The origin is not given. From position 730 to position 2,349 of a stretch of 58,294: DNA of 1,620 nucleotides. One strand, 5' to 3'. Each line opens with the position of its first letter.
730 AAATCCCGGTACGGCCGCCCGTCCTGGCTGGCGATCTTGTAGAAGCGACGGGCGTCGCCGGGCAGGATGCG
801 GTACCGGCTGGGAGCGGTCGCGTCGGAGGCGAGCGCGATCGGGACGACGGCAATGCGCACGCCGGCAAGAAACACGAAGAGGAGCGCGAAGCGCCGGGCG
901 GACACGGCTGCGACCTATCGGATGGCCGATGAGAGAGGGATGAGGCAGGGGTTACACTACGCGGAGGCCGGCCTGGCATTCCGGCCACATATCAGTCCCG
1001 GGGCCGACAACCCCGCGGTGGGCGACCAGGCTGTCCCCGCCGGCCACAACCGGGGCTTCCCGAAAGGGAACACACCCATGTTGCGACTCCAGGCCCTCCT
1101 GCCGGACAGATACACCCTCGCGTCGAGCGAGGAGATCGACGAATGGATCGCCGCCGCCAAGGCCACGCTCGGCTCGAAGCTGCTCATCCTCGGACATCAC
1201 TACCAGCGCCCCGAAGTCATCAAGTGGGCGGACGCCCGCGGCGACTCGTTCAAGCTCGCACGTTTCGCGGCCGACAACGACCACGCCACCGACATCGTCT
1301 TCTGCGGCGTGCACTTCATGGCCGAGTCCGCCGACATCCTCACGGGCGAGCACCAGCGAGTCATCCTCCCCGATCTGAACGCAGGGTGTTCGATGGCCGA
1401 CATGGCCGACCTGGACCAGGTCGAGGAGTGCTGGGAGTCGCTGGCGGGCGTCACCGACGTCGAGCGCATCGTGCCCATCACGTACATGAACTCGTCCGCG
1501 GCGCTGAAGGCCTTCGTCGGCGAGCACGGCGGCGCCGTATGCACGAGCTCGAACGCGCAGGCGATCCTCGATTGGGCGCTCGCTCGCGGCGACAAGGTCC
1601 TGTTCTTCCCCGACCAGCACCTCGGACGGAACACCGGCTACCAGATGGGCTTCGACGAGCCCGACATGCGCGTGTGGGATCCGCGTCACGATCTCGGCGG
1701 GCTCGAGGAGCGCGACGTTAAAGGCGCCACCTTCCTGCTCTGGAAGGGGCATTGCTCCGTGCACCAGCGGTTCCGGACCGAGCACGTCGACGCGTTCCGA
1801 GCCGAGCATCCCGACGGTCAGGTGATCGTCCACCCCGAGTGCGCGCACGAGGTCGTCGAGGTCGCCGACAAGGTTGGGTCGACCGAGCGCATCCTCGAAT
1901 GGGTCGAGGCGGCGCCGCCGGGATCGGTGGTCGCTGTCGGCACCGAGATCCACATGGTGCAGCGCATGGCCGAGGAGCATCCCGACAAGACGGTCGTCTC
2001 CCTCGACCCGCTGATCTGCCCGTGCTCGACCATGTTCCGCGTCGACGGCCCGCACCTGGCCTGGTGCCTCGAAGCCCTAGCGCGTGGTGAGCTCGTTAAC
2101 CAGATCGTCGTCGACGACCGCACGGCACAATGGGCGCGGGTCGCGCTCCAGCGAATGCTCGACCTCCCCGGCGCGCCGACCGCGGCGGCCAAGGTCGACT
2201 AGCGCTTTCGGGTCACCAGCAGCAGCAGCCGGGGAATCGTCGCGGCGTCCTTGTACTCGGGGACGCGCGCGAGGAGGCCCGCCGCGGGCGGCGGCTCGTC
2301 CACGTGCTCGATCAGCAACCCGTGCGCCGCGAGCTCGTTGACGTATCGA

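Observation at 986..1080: Tandem bulged stem-loops carrying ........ directly upstream of nadA: candidate class-I NAD+ riboswitch in an actinobacterial-type genome context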

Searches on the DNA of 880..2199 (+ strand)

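Call 4: search_rna_families(source=window, start=880, end=1130, threshold=evalue, max_evalue=10, show_alignments=6)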
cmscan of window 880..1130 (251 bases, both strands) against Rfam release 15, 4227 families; matches with E-value up to 10: 2.
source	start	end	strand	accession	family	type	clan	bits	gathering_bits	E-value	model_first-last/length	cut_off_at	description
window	911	945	+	RF03537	Flavi_TBFV_SL6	Cis-reg;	-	13.2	38.3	2.4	1-45/45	no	Tick-borne Flavivirus short stem-loop SL6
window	1002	1045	+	RF03013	nadA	Gene; sRNA;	-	13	37.5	3.3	1-62/62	no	nadA riboswitch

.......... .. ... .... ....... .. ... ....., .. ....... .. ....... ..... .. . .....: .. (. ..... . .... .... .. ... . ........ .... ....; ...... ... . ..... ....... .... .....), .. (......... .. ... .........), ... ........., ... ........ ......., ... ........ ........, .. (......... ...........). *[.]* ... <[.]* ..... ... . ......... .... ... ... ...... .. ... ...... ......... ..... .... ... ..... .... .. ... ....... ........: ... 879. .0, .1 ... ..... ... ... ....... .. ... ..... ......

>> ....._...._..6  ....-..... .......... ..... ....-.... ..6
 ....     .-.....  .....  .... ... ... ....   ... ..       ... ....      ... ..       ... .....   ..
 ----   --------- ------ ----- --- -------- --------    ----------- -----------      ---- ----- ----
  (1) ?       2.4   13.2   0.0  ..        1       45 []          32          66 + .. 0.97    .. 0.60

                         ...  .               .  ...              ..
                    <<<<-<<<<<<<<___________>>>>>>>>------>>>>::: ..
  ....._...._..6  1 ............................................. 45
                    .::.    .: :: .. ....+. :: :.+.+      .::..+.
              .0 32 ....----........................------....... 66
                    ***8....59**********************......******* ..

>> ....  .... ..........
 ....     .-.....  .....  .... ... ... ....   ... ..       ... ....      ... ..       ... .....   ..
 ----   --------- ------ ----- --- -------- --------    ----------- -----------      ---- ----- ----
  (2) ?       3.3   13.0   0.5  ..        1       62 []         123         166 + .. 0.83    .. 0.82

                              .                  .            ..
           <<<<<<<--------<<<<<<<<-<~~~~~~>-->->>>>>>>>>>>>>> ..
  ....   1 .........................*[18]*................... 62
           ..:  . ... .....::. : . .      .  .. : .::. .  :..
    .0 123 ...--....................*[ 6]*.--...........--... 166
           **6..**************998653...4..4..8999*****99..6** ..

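Call 26: build_rna_model(alignment_id=A1, structure=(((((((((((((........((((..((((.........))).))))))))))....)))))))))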
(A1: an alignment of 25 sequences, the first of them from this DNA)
Model R1 built from alignment A1 (25 sequences, 66 columns); structure: as given.
model positions 64; base pairs 21; branch points 0; effective number of sequences 1.83; information 0.875 bits per position. Calibrated on 0.2 Mb of random sequence (short: E-values are rough).
structure used (alignment columns):
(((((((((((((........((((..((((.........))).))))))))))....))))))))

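Call 28: search_with_rna_model(model_id=R1, sources=[window, L001, L002, L003, L004, L005, L006, L007, L008, L009, L010, L011, L012, L013, L014, L015, L016, L017, L018, L019, L020, L021, L022, L023, L024, L025, L026, L027, L028, L029, L030, L031, L032, L033, L034, L035, L036, L037, L038, L039, L040, L041, L042, L043, L044, L045, L046, L047, L048, L049, L050, L051, L052, L053, L054, L055, L056, L057, L058, L059, L060, L061, L062, L063, L064, L065, L066, L067, L068, L069, L070, L071, L072, L073, L074, L075, L076, L077, L078, L079, L080], max_evalue=1, make_alignment=true)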
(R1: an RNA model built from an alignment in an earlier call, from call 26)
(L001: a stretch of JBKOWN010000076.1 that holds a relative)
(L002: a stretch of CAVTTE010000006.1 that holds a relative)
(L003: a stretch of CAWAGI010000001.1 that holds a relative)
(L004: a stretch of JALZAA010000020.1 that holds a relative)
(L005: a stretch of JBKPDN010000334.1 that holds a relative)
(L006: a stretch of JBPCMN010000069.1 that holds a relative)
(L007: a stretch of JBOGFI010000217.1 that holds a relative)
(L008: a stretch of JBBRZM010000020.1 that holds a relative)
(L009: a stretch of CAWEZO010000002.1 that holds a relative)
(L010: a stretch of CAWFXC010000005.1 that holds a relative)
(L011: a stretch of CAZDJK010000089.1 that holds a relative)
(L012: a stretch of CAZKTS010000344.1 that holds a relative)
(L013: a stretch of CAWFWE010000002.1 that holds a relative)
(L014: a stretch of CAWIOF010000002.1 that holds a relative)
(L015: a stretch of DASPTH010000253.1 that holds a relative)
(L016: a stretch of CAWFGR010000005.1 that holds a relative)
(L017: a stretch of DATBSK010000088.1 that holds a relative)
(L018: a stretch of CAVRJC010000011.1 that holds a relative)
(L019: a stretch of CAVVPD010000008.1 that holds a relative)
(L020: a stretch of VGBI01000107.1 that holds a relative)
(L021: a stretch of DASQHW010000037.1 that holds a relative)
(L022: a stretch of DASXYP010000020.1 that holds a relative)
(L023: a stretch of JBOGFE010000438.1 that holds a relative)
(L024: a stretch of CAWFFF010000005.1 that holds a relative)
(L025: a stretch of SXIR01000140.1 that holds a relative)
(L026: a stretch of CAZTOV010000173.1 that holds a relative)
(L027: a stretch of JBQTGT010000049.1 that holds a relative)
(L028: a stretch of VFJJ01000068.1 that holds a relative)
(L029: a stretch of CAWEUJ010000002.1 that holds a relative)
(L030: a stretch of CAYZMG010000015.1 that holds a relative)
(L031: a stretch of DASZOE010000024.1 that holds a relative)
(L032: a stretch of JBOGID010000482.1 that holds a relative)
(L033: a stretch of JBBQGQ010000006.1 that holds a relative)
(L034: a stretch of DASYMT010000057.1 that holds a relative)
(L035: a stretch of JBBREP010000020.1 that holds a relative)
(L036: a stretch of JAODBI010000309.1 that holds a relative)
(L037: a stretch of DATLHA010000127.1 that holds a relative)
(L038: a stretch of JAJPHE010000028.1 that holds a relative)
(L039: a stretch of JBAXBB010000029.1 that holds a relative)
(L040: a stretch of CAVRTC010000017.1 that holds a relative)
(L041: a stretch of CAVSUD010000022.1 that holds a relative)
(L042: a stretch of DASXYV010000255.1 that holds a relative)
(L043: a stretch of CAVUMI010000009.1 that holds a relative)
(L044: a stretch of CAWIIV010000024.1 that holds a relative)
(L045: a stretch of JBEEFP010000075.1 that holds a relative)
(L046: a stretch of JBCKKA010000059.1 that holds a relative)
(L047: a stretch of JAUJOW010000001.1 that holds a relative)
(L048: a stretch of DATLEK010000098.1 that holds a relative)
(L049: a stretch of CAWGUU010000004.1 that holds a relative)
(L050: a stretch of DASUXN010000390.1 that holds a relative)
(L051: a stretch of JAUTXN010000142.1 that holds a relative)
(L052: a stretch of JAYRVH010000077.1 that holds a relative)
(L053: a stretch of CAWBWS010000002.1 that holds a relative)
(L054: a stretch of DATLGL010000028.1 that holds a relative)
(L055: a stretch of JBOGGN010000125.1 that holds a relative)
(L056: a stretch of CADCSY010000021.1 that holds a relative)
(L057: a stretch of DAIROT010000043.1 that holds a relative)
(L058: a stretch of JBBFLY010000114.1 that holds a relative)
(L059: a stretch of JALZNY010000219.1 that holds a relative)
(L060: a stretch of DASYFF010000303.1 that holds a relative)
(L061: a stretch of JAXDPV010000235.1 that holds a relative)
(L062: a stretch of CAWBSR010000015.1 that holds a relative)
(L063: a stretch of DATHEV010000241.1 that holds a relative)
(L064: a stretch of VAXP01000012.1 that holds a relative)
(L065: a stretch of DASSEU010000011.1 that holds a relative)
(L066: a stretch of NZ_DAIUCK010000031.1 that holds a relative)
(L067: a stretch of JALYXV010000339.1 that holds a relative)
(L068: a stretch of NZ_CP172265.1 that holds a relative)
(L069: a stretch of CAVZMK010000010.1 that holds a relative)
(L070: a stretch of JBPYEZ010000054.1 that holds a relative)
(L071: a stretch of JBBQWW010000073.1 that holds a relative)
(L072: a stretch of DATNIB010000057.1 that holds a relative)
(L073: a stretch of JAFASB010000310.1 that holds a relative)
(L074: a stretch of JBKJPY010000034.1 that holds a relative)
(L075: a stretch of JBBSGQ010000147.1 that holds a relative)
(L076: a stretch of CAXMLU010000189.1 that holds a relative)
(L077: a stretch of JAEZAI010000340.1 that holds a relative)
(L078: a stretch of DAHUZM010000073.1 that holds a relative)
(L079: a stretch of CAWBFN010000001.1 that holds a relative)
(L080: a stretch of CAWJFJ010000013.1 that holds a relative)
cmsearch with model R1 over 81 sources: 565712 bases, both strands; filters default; matches with E-value up to 1: 85.
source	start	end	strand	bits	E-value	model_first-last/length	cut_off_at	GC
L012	2899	2962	+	92.5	8.8e-19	1-64/64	no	0.77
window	994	1057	+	91.1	1.9e-18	1-64/64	no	0.78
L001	2917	2980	+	91.1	1.9e-18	1-64/64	no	0.78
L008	2918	2981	+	90.9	2.1e-18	1-64/64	no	0.78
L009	2918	2981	+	90.9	2.1e-18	1-64/64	no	0.78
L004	2019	2082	+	90.3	3e-18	1-64/64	no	0.78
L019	2913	2976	+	90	3.5e-18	1-64/64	no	0.77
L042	2913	2977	+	89.5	4.5e-18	1-64/64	no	0.77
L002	2917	2980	+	89.5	4.6e-18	1-64/64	no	0.8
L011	2915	2978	+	88.9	6.4e-18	1-64/64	no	0.8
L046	2341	2404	+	88.7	7.3e-18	1-64/64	no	0.72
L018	2917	2980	+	88.6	7.4e-18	1-64/64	no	0.78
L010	2913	2976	+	87.5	1.4e-17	1-64/64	no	0.73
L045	2913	2977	+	87.1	1.7e-17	1-64/64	no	0.74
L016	2914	2977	+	87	1.8e-17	1-64/64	no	0.77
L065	2912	2976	+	86.9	1.9e-17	1-64/64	no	0.75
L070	2913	2977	+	86.4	2.5e-17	1-64/64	no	0.78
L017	2903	2966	+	86.2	2.9e-17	1-64/64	no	0.78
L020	1170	1233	+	86.2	2.9e-17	1-64/64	no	0.8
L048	2912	2976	+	86.1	3.1e-17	1-64/64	no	0.77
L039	2915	2978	+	85.4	4.5e-17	1-64/64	no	0.81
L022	2915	2979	+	85.3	4.8e-17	1-64/64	no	0.75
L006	2914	2978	+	85.2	5e-17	1-64/64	no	0.78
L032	2917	2980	+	84.9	5.8e-17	1-64/64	no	0.75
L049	2918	2981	+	84.8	6.4e-17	1-64/64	no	0.69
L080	2915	2979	+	84.6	7e-17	1-64/64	no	0.72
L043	2916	2981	+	84.5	7.5e-17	1-64/64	no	0.71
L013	2915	2977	+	84.1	9.1e-17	1-64/64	no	0.76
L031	2645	2708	+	83.9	1.1e-16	1-64/64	no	0.73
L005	1280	1342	+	83.8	1.1e-16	1-64/64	no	0.79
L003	2918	2980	+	83.3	1.4e-16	1-64/64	no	0.79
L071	2910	2975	+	83.2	1.5e-16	1-64/64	no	0.77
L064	2374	2439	+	83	1.7e-16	1-64/64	no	0.74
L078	2918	2981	+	82.7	2e-16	1-64/64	no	0.7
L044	2916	2979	+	82.7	2.1e-16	1-64/64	no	0.69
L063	1115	1179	+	82.5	2.3e-16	1-64/64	no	0.68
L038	2910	2974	+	82.3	2.5e-16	1-64/64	no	0.71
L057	127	191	+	81.3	4.3e-16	1-64/64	no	0.8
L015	2916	2978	+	81.3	4.3e-16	1-64/64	no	0.79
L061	2514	2579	+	81.1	4.9e-16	1-64/64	no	0.71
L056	2914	2977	+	80.7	6.1e-16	1-64/64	no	0.7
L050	2896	2960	+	80.5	6.8e-16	1-64/64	no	0.75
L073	2910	2975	+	80.4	7.4e-16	1-64/64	no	0.71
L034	2911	2976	+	78.7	1.9e-15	1-64/64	no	0.76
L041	2910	2975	+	77.6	3.4e-15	1-64/64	no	0.71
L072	2915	2978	+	76.7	5.8e-15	1-64/64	no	0.73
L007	2916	2979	+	76.3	7.1e-15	1-64/64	no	0.77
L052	2913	2977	+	76.1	7.9e-15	1-64/64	no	0.75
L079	2916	2978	+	74.6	1.8e-14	1-64/64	no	0.75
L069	2909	2974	+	74.5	1.9e-14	1-64/64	no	0.7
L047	2913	2978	+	73.6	3.1e-14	1-64/64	no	0.73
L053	2914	2977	+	71.2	1.2e-13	1-64/64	no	0.73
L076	2217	2280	+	69.8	2.6e-13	1-64/64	no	0.72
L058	357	420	+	69.4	3.3e-13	1-64/64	no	0.67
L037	399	463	+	69.2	3.5e-13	1-64/64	no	0.71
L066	2910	2973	+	68.9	4.3e-13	1-64/64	no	0.7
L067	2913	2976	+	68.6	5e-13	1-64/64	no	0.75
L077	2888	2953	+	68.3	5.9e-13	1-64/64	no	0.71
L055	2894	2957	+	66.2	1.9e-12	1-64/64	no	0.75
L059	2495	2558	+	66.1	2e-12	1-64/64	no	0.69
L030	2916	2980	+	65.5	2.8e-12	1-64/64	no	0.71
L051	912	975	+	65.1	3.5e-12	1-64/64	no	0.75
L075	395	460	+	64.1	6.2e-12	1-64/64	no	0.68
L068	2910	2973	+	63.7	7.6e-12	1-64/64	no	0.72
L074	2912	2975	+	63.7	7.6e-12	1-64/64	no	0.72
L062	2914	2977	+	63.4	9.2e-12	1-64/64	no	0.77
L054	131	195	+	62.1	1.9e-11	1-64/64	no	0.71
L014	2917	2970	+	58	1.9e-10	1-64/64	no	0.74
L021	1250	1315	+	55.7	6.4e-10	1-64/64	no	0.77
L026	28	91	+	53.7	2e-09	1-64/64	no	0.77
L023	2917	2979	+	53.3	2.5e-09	1-64/64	no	0.78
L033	2910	2975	+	53.2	2.6e-09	1-64/64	no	0.76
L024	2912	2977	+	53.2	2.6e-09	1-64/64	no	0.76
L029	2912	2977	+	53.2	2.6e-09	1-64/64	no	0.76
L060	2221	2284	+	50.3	1.3e-08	1-64/64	no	0.78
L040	2916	2979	+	49.9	1.6e-08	1-64/64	no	0.78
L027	2912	2979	+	47.7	5.5e-08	1-64/64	no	0.74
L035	2553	2616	+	47.2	7.4e-08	1-64/64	no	0.73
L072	6016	6052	-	21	0.15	1-64/64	no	0.76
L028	4382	4428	+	19.9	0.27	1-64/64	no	0.7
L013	6191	6249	+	19.8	0.29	1-64/64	no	0.76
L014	4232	4293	+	18.4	0.62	1-64/64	no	0.74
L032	3765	3825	+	17.6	0.99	1-64/64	no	0.7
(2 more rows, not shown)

Alignment A2: 85 matches aligned to the model, 92 columns, each read 5' to 3' on its own strand. Consensus structure (alignment columns), stored with it:
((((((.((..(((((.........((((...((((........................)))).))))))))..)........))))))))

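Call 29: search_with_rna_model(model_id=R1, sources=[window, L001, L002, L003, L004, L005, L006, L007, L008, L009, L010, L011, L012, L013, L014, L015, L016, L017, L018, L019, L020, L021, L022, L023, L024, L026, L027, L029, L030, L031, L032, L033, L034, L035, L037, L038, L039, L040, L041, L042, L043, L044, L045, L046, L047, L048, L049, L050, L051, L052, L053, L054, L055, L056, L057, L058, L059, L060, L061, L062, L063, L064, L065, L066, L067, L068, L069, L070, L071, L072, L073, L074, L075, L076, L077, L078, L079, L080], max_evalue=0.00001, make_alignment=true)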
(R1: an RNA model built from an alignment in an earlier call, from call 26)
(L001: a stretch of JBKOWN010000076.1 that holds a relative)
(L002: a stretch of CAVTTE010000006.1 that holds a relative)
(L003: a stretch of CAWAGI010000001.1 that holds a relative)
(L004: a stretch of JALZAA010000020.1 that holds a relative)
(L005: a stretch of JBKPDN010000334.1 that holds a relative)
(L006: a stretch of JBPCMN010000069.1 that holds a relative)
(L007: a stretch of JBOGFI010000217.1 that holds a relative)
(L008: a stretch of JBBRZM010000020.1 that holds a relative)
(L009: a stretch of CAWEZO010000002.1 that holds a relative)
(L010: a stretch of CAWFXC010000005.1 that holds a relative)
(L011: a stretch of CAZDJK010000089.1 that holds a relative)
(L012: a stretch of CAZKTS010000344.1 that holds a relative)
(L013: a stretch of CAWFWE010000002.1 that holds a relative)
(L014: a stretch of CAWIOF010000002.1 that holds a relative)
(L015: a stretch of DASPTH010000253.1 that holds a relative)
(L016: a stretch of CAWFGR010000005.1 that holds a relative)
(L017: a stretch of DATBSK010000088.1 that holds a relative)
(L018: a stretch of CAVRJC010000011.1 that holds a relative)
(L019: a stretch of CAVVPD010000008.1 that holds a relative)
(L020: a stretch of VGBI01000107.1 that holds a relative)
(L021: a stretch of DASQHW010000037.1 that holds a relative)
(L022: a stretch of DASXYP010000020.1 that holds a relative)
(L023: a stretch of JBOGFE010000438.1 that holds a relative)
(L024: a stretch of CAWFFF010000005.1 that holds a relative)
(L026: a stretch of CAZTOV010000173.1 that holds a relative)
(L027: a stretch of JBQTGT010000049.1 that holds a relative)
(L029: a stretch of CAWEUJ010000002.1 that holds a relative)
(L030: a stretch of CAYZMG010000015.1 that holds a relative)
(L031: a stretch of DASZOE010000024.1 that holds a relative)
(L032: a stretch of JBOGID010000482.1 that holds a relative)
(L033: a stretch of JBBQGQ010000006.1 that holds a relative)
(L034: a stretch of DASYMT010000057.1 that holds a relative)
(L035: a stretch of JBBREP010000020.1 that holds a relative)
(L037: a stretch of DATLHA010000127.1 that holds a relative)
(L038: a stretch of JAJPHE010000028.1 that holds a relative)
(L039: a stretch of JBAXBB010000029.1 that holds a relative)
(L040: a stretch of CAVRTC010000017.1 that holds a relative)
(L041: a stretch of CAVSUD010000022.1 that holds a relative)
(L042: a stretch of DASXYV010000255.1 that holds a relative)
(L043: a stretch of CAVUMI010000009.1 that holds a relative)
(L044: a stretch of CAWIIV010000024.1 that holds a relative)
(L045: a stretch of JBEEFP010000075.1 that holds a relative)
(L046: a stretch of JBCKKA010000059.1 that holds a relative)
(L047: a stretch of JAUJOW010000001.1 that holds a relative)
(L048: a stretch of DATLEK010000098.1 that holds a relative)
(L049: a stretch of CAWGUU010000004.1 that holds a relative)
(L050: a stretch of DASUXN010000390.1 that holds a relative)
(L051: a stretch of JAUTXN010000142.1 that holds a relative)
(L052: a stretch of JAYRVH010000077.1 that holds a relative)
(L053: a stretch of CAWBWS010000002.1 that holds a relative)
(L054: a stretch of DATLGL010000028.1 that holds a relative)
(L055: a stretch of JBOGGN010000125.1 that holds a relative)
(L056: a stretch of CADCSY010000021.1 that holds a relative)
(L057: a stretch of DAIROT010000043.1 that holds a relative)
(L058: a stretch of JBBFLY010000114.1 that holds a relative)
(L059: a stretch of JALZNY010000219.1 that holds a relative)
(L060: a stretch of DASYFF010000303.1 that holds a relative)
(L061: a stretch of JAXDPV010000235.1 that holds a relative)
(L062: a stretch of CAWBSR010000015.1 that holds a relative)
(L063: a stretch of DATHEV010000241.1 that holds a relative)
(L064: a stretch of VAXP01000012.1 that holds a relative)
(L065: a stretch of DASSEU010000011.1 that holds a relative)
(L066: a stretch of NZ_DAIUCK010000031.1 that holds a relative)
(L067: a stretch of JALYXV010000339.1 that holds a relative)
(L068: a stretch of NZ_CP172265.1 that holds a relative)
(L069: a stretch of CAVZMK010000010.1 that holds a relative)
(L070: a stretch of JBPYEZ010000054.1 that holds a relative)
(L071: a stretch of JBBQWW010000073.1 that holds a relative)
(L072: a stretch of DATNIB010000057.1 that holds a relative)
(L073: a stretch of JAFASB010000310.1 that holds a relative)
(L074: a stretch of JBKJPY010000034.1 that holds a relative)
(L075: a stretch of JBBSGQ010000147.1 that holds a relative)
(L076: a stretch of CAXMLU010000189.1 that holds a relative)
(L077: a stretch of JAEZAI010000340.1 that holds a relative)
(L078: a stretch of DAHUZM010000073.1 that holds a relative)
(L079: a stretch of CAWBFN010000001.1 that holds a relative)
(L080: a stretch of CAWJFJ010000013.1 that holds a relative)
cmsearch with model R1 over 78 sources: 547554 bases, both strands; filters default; matches with E-value up to 0.00001: 78.
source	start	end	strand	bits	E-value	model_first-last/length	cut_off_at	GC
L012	2899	2962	+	92.5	8.5e-19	1-64/64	no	0.77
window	994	1057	+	91.1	1.9e-18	1-64/64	no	0.78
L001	2917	2980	+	91.1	1.9e-18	1-64/64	no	0.78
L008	2918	2981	+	90.9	2e-18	1-64/64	no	0.78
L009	2918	2981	+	90.9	2e-18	1-64/64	no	0.78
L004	2019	2082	+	90.3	2.9e-18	1-64/64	no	0.78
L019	2913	2976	+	90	3.4e-18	1-64/64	no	0.77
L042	2913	2977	+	89.5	4.4e-18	1-64/64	no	0.77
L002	2917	2980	+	89.5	4.5e-18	1-64/64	no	0.8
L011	2915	2978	+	88.9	6.2e-18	1-64/64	no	0.8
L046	2341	2404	+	88.7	7.1e-18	1-64/64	no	0.72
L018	2917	2980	+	88.6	7.2e-18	1-64/64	no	0.78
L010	2913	2976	+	87.5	1.3e-17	1-64/64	no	0.73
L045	2913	2977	+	87.1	1.7e-17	1-64/64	no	0.74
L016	2914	2977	+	87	1.7e-17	1-64/64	no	0.77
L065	2912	2976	+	86.9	1.9e-17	1-64/64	no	0.75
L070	2913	2977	+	86.4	2.4e-17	1-64/64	no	0.78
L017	2903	2966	+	86.2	2.8e-17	1-64/64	no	0.78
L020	1170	1233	+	86.2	2.8e-17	1-64/64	no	0.8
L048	2912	2976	+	86.1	3e-17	1-64/64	no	0.77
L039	2915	2978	+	85.4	4.4e-17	1-64/64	no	0.81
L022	2915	2979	+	85.3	4.6e-17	1-64/64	no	0.75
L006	2914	2978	+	85.2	4.8e-17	1-64/64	no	0.78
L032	2917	2980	+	84.9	5.6e-17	1-64/64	no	0.75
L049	2918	2981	+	84.8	6.2e-17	1-64/64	no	0.69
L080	2915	2979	+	84.6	6.8e-17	1-64/64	no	0.72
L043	2916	2981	+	84.5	7.3e-17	1-64/64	no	0.71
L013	2915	2977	+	84.1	8.8e-17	1-64/64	no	0.76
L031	2645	2708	+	83.9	1e-16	1-64/64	no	0.73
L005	1280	1342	+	83.8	1e-16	1-64/64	no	0.79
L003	2918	2980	+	83.3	1.4e-16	1-64/64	no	0.79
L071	2910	2975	+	83.2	1.5e-16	1-64/64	no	0.77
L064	2374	2439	+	83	1.7e-16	1-64/64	no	0.74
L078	2918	2981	+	82.7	1.9e-16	1-64/64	no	0.7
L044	2916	2979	+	82.7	2e-16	1-64/64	no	0.69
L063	1115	1179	+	82.5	2.2e-16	1-64/64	no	0.68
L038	2910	2974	+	82.3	2.4e-16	1-64/64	no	0.71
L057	127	191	+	81.3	4.2e-16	1-64/64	no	0.8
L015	2916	2978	+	81.3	4.2e-16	1-64/64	no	0.79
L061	2514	2579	+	81.1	4.8e-16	1-64/64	no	0.71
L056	2914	2977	+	80.7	5.9e-16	1-64/64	no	0.7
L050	2896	2960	+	80.5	6.6e-16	1-64/64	no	0.75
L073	2910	2975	+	80.4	7.1e-16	1-64/64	no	0.71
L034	2911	2976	+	78.7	1.8e-15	1-64/64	no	0.76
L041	2910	2975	+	77.6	3.2e-15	1-64/64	no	0.71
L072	2915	2978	+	76.7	5.6e-15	1-64/64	no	0.73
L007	2916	2979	+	76.3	6.9e-15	1-64/64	no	0.77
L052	2913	2977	+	76.1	7.6e-15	1-64/64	no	0.75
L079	2916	2978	+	74.6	1.7e-14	1-64/64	no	0.75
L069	2909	2974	+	74.5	1.8e-14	1-64/64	no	0.7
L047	2913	2978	+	73.6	3e-14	1-64/64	no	0.73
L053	2914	2977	+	71.2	1.2e-13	1-64/64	no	0.73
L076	2217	2280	+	69.8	2.5e-13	1-64/64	no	0.72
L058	357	420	+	69.4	3.2e-13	1-64/64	no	0.67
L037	399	463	+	69.2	3.4e-13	1-64/64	no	0.71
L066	2910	2973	+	68.9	4.2e-13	1-64/64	no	0.7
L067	2913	2976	+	68.6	4.8e-13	1-64/64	no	0.75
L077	2888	2953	+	68.3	5.7e-13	1-64/64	no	0.71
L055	2894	2957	+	66.2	1.8e-12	1-64/64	no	0.75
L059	2495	2558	+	66.1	2e-12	1-64/64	no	0.69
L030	2916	2980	+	65.5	2.7e-12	1-64/64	no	0.71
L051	912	975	+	65.1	3.4e-12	1-64/64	no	0.75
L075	395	460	+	64.1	6e-12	1-64/64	no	0.68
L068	2910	2973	+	63.7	7.4e-12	1-64/64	no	0.72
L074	2912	2975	+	63.7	7.4e-12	1-64/64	no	0.72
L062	2914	2977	+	63.4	8.9e-12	1-64/64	no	0.77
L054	131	195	+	62.1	1.8e-11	1-64/64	no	0.71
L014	2917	2970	+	58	1.8e-10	1-64/64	no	0.74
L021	1250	1315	+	55.7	6.2e-10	1-64/64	no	0.77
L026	28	91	+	53.7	1.9e-09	1-64/64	no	0.77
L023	2917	2979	+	53.3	2.4e-09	1-64/64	no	0.78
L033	2910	2975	+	53.2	2.5e-09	1-64/64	no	0.76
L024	2912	2977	+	53.2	2.5e-09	1-64/64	no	0.76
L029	2912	2977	+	53.2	2.5e-09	1-64/64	no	0.76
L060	2221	2284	+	50.3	1.3e-08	1-64/64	no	0.78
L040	2916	2979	+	49.9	1.5e-08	1-64/64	no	0.78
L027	2912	2979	+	47.7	5.3e-08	1-64/64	no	0.74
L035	2553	2616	+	47.2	7.1e-08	1-64/64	no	0.73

Alignment A3: 78 matches aligned to the model, 75 columns, each read 5' to 3' on its own strand. Consensus structure (alignment columns), stored with it:
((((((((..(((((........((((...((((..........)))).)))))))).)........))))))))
